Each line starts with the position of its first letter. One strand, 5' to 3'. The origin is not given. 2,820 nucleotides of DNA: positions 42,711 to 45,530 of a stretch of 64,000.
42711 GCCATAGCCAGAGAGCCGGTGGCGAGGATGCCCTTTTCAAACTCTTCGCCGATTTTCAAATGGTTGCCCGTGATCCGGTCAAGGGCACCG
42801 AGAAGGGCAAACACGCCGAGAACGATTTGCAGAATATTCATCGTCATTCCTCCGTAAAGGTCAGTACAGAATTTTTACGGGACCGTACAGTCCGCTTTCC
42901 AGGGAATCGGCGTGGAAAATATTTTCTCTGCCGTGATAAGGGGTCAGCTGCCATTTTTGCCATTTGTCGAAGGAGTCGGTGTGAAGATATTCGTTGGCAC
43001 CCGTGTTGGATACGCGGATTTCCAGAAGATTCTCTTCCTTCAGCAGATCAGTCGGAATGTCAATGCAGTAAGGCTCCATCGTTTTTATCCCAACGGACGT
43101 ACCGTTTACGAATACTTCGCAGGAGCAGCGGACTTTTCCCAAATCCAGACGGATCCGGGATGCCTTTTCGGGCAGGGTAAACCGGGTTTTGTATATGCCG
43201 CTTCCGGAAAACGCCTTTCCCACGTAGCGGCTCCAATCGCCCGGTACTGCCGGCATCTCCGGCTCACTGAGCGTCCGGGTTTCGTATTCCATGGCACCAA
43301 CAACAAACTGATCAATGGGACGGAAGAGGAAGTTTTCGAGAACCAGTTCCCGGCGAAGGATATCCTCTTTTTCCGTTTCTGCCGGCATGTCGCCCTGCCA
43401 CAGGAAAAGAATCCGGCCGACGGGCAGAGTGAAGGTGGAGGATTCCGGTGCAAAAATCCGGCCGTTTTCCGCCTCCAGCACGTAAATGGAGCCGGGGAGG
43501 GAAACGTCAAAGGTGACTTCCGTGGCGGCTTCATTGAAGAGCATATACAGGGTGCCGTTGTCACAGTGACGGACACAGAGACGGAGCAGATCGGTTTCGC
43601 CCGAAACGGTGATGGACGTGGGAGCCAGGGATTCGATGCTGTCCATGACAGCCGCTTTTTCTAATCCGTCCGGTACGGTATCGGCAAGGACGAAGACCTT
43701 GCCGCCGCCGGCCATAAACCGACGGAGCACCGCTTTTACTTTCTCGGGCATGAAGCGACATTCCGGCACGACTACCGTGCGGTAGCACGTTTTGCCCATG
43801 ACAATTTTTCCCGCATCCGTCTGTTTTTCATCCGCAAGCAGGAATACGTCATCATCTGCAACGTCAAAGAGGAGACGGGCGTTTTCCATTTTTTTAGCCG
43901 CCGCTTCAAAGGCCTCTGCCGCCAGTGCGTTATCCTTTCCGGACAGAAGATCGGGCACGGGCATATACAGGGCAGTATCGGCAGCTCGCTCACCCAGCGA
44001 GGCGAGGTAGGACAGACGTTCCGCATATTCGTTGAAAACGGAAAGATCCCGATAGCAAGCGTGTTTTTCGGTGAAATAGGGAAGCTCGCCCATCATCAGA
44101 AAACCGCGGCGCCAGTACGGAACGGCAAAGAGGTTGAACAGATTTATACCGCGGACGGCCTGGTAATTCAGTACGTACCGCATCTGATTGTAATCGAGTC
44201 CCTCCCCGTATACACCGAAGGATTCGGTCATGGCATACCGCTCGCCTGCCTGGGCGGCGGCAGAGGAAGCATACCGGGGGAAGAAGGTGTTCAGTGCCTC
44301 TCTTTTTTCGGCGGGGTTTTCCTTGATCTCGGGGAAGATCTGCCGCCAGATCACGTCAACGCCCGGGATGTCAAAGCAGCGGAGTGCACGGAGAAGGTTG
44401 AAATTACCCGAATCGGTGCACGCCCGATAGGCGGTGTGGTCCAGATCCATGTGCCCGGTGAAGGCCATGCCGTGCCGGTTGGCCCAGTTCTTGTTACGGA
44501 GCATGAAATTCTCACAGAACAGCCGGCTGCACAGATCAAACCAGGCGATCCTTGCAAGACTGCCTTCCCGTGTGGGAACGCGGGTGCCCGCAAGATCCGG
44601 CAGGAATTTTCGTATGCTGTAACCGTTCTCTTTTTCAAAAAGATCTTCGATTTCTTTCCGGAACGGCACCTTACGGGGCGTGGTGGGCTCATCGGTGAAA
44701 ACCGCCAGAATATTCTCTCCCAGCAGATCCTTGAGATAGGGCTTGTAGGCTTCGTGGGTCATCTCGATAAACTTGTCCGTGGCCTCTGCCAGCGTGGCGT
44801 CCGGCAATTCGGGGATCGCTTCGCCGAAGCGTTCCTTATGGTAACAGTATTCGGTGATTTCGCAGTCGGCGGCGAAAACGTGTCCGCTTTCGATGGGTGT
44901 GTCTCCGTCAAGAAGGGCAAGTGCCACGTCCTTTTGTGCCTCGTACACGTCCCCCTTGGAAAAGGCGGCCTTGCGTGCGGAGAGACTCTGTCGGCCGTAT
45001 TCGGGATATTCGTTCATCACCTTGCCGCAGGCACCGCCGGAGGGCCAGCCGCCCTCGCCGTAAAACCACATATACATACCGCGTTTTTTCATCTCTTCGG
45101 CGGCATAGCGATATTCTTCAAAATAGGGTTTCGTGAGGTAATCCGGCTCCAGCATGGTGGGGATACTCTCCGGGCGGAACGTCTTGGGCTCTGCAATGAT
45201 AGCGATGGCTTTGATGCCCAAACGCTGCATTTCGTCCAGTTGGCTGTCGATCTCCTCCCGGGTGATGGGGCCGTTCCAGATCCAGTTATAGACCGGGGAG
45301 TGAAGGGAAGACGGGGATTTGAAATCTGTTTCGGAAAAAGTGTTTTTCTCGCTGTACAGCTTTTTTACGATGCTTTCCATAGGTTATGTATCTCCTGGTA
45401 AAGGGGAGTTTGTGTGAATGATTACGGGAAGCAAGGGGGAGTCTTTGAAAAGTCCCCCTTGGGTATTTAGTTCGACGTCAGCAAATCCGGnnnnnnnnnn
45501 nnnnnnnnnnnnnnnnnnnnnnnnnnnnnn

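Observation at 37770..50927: Module 2: second giant + SBP system with a different accessory set (AraC, DUF4838-like, CapA-like, GH106-like, EutH-like)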

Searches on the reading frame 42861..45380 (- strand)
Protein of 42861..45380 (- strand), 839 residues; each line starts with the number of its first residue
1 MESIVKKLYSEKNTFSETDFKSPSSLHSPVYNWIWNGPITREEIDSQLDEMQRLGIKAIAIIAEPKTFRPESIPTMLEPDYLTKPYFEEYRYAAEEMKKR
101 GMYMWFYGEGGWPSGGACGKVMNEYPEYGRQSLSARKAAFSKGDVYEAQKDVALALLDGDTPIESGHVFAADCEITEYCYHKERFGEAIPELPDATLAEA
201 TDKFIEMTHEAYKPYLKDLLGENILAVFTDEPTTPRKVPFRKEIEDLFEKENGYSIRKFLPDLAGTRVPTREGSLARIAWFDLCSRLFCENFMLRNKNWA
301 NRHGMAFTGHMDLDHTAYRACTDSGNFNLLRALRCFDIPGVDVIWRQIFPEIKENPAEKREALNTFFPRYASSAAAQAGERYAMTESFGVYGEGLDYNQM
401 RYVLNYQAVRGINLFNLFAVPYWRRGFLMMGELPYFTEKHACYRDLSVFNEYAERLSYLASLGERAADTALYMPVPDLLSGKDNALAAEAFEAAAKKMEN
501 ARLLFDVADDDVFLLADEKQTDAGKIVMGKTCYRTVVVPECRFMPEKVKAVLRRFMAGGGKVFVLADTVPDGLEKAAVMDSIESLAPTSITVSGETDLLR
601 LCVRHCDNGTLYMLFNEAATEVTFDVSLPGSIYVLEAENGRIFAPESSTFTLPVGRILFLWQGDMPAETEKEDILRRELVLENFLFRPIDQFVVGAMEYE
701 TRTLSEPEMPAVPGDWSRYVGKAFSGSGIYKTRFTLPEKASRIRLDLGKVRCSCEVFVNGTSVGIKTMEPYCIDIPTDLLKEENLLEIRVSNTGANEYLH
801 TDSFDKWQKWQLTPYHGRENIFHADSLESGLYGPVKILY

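Call 5: search_protein_families(library=pfam, proteins=[window:42861-45380:-], max_evalue=0.01)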
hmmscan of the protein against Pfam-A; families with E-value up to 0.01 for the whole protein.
window:42861-45380:- (839 aa): 2 families
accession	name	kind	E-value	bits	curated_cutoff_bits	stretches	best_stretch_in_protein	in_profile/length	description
PF17132.9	Glyco_hydro_106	-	2.4e-14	53.2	29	2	199-563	274-623/743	alpha-L-rhamnosidase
PF22666.2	Glyco_hydro_2_N2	-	0.001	19.6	27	1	729-796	51-123/167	Glycosyl hydrolase 2 galactose-binding domain-like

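Call 12: search_protein_families(library=ncbifam, proteins=[window:42861-45380:-], max_evalue=0.01)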
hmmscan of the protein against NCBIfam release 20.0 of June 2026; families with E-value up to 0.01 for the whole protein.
window:42861-45380:- (839 aa): 2 families
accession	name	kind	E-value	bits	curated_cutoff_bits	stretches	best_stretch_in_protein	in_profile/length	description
NF049897.1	AlphaRhamBT4145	equivalog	1.2e-27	96.3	1300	2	243-568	244-573/897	alpha-L-rhamnosidase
NF045579.1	rhamnoside_JR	domain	4.4e-13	49.5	50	1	722-797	36-115/123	glycosylhydrolase-like jelly roll fold domain-containing protein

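Call 100: search_solved_structures(query=window:42861-45380:-, max_evalue=0.01)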
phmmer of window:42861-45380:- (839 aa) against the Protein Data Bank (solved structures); distinct sequences matched with E-value up to 0.01: 4.
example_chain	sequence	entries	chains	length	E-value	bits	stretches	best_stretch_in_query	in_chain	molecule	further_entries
6q2f_A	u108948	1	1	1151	1.4e-15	59.9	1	722-838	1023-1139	Glycoside hydrolase family protein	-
5mqm_A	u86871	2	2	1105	1.2e-08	36.8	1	715-834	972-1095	Glycosyl hydrolases family 2, sugar binding domain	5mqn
5mwk_A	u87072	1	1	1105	1.3e-08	36.8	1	715-834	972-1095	Glycoside hydrolase family 2, sugar binding protein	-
6d8k_A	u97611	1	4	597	0.00027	22.5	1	712-809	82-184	Glycosyl hydrolase family 2, sugar binding domain protein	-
